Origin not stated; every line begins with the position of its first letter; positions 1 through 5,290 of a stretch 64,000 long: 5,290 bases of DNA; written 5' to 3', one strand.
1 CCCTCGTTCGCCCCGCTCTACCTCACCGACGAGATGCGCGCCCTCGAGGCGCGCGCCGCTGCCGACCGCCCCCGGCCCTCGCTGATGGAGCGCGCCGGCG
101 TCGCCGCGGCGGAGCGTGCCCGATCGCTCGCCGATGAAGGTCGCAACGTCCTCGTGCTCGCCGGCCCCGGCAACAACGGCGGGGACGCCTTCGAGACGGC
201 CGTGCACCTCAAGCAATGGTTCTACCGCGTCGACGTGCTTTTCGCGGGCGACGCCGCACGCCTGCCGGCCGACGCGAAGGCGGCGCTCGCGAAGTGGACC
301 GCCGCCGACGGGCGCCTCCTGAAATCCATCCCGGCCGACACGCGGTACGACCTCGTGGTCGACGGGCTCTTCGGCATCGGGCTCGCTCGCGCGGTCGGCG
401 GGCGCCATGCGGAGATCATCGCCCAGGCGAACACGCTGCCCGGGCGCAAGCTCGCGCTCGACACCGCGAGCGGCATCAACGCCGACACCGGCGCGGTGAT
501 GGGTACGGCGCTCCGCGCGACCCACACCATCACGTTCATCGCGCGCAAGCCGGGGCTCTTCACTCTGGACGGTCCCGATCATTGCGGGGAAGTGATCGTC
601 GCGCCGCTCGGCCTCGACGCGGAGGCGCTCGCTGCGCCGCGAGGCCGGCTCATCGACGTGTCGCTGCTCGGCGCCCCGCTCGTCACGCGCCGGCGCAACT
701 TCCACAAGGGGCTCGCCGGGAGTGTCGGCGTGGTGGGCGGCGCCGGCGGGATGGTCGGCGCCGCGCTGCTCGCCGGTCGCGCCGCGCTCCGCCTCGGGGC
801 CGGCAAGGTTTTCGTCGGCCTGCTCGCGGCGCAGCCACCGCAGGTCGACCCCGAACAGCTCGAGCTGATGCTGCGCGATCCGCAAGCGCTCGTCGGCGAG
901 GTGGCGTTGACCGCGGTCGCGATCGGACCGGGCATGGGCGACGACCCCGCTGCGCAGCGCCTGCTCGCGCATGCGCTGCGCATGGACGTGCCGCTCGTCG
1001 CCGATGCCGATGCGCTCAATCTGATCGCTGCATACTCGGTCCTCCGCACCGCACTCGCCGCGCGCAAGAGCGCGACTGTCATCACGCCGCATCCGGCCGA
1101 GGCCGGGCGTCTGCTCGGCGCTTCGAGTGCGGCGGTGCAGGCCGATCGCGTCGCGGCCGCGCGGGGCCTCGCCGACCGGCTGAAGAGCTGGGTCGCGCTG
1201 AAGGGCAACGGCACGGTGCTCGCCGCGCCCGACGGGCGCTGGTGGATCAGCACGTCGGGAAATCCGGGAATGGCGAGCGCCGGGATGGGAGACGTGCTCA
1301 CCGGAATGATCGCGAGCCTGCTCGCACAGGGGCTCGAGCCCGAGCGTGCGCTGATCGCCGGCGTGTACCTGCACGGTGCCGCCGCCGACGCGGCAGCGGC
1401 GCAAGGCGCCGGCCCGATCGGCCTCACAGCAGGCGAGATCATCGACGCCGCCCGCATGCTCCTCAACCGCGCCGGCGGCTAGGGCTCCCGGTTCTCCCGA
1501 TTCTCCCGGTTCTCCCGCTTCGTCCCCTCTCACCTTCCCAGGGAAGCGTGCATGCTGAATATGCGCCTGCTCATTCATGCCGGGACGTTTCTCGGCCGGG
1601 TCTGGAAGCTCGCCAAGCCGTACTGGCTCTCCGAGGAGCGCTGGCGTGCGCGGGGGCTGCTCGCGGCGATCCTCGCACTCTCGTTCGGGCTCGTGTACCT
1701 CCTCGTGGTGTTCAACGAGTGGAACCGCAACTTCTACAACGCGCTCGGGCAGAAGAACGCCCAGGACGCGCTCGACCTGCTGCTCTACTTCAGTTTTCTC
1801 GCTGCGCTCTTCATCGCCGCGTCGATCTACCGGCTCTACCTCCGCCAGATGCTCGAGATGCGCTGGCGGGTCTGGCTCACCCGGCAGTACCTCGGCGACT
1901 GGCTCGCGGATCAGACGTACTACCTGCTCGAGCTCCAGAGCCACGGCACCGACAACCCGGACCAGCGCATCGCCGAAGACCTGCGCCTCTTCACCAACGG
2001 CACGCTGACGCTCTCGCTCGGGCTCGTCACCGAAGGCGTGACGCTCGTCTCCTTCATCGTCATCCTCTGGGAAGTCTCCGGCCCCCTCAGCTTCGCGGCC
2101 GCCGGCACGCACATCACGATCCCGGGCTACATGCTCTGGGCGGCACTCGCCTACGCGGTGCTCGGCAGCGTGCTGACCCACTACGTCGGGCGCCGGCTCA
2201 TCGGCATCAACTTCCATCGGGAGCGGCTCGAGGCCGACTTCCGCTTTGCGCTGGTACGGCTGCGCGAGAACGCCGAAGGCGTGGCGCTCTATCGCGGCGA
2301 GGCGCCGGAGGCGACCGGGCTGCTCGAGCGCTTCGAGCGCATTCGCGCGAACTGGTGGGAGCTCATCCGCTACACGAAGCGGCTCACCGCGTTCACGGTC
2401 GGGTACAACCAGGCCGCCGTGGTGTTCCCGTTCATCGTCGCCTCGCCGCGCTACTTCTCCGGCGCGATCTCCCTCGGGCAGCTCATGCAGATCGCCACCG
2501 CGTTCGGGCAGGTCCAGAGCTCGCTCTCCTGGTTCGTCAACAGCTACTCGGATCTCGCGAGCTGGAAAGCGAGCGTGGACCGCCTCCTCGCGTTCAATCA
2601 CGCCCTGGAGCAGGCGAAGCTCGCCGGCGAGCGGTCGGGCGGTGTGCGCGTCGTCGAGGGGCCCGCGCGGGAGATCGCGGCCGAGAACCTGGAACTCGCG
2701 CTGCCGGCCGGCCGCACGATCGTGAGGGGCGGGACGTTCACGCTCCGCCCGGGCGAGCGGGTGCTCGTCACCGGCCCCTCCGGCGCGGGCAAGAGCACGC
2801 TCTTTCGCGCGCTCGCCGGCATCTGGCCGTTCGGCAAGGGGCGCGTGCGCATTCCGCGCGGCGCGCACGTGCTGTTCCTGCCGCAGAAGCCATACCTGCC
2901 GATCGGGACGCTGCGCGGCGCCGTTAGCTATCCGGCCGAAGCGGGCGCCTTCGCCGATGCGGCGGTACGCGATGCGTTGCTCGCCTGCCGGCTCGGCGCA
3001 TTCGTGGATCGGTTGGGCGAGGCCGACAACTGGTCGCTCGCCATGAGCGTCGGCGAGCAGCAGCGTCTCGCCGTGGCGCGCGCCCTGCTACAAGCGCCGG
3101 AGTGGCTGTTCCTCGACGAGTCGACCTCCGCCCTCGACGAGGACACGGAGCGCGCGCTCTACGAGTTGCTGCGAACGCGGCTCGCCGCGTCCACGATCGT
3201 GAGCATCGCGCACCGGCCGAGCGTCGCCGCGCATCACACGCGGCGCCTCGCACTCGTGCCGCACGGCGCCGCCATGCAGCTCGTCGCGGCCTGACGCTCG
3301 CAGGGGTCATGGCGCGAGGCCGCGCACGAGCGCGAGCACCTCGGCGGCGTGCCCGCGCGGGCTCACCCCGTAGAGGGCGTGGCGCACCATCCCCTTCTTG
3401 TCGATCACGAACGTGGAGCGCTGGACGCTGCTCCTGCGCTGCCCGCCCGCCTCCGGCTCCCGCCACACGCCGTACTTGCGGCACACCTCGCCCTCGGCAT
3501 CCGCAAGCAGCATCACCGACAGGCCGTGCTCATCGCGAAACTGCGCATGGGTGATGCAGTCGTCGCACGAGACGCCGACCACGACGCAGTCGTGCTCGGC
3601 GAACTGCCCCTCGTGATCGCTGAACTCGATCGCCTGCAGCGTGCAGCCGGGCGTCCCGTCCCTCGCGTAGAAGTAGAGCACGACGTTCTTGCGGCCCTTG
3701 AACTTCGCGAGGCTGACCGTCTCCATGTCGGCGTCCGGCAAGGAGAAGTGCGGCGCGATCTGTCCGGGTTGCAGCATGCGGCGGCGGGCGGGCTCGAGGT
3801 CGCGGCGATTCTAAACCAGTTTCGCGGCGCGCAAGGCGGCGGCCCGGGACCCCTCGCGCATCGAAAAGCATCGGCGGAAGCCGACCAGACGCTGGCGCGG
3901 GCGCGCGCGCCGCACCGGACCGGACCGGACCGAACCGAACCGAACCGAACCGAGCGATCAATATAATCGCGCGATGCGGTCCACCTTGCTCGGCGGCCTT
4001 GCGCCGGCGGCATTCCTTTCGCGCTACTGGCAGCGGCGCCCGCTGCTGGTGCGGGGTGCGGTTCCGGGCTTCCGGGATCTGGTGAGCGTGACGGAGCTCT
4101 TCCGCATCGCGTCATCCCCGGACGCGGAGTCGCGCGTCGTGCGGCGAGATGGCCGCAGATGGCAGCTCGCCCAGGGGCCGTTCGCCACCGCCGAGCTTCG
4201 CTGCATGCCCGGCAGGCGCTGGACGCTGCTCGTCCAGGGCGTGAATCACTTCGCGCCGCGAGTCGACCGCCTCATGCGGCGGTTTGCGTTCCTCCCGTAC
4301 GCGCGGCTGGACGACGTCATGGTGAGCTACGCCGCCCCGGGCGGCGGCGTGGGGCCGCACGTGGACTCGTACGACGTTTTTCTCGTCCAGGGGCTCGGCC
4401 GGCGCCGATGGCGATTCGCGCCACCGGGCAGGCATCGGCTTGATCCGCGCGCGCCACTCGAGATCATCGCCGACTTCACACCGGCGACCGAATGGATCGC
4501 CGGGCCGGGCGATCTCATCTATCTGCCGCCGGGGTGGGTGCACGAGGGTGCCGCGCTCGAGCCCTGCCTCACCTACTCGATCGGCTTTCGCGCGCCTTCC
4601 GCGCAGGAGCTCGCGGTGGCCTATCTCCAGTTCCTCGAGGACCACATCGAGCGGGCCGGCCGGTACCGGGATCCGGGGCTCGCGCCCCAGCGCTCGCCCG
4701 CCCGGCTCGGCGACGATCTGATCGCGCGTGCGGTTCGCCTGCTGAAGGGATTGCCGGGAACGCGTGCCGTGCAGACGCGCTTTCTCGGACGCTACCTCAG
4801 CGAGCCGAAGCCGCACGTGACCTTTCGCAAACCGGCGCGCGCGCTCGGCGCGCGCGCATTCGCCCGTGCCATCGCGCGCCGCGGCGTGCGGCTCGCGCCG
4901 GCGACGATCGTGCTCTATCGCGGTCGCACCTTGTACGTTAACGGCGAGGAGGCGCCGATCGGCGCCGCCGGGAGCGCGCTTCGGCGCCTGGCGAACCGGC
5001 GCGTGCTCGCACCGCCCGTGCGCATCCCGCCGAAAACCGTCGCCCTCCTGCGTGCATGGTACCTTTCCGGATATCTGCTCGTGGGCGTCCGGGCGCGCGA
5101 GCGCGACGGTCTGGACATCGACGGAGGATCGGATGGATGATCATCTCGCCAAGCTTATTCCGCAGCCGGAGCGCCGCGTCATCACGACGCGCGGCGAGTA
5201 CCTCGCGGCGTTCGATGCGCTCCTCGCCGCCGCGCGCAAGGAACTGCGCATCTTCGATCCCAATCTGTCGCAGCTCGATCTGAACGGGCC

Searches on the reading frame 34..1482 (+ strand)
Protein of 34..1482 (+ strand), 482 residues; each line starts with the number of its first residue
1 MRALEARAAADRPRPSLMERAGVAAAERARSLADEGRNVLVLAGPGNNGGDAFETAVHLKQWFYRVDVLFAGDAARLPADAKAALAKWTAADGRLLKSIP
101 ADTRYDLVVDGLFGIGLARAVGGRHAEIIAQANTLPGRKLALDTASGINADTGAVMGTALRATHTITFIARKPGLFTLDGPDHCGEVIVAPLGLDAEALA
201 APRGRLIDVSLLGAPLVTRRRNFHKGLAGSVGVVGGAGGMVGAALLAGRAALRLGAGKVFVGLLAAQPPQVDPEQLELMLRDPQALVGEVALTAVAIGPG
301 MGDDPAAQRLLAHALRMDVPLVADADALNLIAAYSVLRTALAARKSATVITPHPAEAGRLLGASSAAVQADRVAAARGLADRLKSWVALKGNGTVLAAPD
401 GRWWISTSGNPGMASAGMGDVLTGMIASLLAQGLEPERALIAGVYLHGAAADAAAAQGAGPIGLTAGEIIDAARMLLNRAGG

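Call 79: search_protein_families(library=pfam, proteins=[window:34-1482:+], max_evalue=0.00001)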
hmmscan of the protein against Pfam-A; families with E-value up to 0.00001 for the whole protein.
window:34-1482:+ (482 aa): 3 families
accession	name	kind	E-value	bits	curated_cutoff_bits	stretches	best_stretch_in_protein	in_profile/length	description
PF01256.23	Carb_kinase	-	2.3e-53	181.6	27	1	231-468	1-235/242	NAD(P)H-hydrate dehydratase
PF03853.21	YjeF_N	-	1.5e-41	142.6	24.9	1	16-174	3-169/169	YjeF-related protein N-terminus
PF08543.17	Phos_pyr_kin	-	8.9e-07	29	27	1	333-460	108-243/246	Phosphomethylpyrimidine kinase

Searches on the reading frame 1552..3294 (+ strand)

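Call 56: search_protein_families(library=pfam, proteins=[window:1552-3294:+])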
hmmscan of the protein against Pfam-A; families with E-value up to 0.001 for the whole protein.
window:1552-3294:+ (580 aa): 6 families
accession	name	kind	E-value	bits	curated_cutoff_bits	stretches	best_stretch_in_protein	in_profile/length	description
PF06472.20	ABC_membrane_2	-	4.1e-54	184.2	24.4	1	27-302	7-269/269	ABC transporter transmembrane region 2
PF05992.17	SbmA_BacA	-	6.9e-35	121.5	24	1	30-352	6-314/315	SbmA/BacA-like family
PF00005.33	ABC_tran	-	4.2e-17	63.5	25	1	395-526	5-137/137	ABC transporter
PF13191.12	AAA_16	-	1e-05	26.5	32.6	1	400-542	24-158/167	AAA ATPase domain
PF13304.12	AAA_21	-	1.7e-05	25.5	27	0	406-437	4-38/304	AAA domain, putative AbiEii toxin, Type IV TA system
PF13555.12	AAA_29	-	0.00012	22.2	27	1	395-422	16-43/61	P-loop containing region of AAA domain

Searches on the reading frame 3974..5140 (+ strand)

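Call 56: search_protein_families(library=pfam, proteins=[window:3974-5140:+])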
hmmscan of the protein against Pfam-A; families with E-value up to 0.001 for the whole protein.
window:3974-5140:+ (388 aa): 3 families
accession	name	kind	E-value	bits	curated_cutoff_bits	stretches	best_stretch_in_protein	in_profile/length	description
PF08007.18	JmjC_2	-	2.1e-34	118.3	22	1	100-213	2-127/127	JmjC domain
PF20514.4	ROXA-like_wH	-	1.5e-05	25.4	22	1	268-346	10-92/119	ROXA-like winged helix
PF02311.25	AraC_binding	-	0.00023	21.3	21.1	1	173-220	42-91/135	AraC-like ligand binding domain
